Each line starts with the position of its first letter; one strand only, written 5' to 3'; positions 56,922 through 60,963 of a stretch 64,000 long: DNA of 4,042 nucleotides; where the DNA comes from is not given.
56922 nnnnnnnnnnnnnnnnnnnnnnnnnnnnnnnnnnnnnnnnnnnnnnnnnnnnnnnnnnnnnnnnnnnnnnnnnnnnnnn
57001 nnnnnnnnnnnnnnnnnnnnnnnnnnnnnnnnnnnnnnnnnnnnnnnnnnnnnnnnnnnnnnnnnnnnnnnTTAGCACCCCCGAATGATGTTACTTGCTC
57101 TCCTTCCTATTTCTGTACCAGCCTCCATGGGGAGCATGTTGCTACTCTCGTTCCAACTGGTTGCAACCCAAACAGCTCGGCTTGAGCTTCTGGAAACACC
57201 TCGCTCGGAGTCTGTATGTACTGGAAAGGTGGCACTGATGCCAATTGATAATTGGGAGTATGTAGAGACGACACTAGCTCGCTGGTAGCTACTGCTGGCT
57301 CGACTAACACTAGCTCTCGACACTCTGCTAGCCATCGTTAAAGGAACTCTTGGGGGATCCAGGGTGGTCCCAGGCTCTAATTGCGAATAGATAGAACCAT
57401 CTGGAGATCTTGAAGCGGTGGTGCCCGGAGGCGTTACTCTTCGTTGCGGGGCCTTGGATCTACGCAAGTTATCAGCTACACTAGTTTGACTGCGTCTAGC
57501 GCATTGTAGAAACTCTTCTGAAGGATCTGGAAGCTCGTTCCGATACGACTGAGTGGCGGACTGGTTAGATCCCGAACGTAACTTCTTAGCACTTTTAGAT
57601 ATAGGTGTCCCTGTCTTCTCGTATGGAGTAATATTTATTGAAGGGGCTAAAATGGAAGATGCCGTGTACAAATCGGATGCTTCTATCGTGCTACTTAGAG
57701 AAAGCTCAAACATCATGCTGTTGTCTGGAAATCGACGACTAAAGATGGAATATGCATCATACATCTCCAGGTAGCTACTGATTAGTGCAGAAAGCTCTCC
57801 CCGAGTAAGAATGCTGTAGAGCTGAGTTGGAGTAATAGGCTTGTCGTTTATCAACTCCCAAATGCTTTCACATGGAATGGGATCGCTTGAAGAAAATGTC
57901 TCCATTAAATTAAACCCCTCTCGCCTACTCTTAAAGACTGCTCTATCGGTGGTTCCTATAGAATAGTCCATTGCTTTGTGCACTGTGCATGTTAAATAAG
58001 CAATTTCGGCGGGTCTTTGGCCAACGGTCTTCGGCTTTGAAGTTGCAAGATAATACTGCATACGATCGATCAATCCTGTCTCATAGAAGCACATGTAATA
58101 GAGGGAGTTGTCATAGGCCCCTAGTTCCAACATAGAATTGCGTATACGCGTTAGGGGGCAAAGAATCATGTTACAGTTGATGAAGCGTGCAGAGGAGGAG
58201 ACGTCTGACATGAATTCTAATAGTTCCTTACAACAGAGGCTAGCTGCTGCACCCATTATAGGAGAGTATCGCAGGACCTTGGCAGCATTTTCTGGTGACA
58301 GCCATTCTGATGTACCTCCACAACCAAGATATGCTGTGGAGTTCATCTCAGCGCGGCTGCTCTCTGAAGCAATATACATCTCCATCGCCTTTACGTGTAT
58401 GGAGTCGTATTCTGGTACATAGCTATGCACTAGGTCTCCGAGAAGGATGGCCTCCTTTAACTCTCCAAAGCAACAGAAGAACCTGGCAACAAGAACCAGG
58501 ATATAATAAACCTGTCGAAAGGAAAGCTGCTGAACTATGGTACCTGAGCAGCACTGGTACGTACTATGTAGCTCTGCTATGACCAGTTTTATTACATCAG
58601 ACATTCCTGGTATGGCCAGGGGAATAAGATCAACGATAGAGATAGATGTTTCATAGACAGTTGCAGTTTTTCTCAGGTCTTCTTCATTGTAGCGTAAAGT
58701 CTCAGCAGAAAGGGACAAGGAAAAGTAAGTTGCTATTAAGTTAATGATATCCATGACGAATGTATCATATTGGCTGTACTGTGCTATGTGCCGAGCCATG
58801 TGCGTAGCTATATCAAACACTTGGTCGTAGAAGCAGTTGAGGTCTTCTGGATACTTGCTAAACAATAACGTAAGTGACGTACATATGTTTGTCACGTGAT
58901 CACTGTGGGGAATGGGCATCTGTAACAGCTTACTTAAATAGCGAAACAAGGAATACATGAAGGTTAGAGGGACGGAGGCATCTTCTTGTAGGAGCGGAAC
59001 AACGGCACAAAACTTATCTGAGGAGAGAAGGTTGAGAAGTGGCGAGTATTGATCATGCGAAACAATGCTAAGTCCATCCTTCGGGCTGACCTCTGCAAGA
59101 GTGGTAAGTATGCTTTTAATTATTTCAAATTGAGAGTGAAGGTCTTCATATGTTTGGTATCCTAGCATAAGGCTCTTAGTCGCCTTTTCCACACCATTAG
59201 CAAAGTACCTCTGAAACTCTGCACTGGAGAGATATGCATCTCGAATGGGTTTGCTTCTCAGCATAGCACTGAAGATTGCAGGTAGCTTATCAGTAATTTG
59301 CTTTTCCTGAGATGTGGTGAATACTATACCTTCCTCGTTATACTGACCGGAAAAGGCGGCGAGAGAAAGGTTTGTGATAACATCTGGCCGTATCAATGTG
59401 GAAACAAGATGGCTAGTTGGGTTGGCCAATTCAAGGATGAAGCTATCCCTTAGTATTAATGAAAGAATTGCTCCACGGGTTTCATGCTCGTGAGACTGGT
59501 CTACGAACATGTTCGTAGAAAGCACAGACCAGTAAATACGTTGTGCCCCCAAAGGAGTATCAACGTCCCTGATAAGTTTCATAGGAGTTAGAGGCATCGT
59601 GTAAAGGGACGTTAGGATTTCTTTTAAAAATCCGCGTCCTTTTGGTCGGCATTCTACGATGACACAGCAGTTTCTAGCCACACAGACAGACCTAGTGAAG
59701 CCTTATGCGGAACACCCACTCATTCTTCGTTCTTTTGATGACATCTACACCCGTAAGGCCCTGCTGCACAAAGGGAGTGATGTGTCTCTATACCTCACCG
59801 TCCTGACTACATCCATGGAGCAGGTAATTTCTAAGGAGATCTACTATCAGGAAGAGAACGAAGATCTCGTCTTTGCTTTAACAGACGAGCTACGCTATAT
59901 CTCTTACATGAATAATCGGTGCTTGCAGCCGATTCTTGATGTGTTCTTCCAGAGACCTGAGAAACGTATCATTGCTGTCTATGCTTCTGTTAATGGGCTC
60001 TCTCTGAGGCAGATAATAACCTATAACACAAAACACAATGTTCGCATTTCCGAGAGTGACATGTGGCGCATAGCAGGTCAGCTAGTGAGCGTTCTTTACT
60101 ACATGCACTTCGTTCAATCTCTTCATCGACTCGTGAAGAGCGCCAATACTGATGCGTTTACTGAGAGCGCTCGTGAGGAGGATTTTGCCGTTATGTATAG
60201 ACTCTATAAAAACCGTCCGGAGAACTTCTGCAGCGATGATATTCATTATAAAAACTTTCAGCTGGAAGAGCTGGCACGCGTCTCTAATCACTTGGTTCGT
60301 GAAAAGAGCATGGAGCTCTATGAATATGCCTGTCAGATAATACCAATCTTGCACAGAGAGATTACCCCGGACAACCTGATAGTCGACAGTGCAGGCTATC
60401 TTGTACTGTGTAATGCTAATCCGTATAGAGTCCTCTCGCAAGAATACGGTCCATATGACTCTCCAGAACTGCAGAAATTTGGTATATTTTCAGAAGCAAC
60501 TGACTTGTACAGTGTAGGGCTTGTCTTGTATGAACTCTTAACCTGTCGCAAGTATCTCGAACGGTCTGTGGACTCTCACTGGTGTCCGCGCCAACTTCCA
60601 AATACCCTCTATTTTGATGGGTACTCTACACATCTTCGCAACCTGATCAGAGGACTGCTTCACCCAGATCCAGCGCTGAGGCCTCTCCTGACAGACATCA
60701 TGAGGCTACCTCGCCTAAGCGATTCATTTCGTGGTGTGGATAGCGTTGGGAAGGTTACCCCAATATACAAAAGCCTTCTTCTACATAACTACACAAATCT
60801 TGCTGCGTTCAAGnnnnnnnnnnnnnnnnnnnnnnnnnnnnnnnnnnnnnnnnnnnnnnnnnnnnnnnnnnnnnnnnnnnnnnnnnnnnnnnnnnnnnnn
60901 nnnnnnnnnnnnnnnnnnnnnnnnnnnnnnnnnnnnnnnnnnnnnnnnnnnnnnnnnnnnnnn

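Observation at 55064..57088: A full-length eukaryotic-type glutamate-cysteine ligase (GCLC) in a genome whose lineage is described as lacking glutathione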

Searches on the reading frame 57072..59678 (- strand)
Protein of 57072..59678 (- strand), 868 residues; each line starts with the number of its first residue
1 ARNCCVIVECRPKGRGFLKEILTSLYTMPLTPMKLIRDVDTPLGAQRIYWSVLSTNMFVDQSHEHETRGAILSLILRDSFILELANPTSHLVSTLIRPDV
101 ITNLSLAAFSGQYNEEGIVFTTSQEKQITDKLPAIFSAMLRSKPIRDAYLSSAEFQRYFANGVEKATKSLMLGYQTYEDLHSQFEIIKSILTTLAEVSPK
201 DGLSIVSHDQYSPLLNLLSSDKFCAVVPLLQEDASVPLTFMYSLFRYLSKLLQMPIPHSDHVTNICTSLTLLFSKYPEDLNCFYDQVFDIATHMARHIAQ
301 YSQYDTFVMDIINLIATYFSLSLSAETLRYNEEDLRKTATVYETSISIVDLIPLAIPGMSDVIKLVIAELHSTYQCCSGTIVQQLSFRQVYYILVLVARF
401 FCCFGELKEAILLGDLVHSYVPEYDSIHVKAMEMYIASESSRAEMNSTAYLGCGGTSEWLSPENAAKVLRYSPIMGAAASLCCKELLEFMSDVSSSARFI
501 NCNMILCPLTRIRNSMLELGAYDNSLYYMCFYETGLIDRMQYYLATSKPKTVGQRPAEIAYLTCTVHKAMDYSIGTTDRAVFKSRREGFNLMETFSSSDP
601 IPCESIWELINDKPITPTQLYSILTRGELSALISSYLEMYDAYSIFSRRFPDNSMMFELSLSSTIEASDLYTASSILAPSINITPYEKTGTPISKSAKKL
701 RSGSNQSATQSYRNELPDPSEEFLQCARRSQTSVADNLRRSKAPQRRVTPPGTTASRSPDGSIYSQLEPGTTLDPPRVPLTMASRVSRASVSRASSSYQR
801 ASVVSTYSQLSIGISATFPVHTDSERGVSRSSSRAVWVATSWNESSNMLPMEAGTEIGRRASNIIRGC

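Call 55: search_protein_families(library=pfam, proteins=[window:57072-59678:-], max_evalue=0.001)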
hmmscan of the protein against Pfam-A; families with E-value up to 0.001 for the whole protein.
window:57072-59678:- (868 aa): 0 families

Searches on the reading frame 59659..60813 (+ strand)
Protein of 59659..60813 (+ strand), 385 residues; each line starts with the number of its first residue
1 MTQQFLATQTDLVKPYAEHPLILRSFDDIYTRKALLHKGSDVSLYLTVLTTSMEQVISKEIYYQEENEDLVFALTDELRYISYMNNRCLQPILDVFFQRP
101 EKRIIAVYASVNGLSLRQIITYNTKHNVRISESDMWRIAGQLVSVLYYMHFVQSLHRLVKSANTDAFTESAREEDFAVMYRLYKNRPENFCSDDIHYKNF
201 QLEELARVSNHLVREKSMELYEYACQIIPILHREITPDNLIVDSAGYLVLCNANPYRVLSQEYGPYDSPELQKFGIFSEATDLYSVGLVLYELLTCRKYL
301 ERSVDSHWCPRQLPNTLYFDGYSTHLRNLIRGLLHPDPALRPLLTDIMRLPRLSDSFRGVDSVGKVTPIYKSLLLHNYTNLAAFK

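Call 55: search_protein_families(library=pfam, proteins=[window:59659-60813:+], max_evalue=0.001)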
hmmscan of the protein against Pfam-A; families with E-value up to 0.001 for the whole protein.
window:59659-60813:+ (385 aa): 2 families
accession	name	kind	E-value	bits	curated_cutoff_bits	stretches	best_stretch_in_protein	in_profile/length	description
PF00069.31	Pkinase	-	1.2e-14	54.8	31.7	2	230-349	119-259/263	Protein kinase domain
PF07714.23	PK_Tyr_Ser-Thr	-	1.3e-06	28.4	23.1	0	266-347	170-254/258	Protein tyrosine and serine/threonine kinase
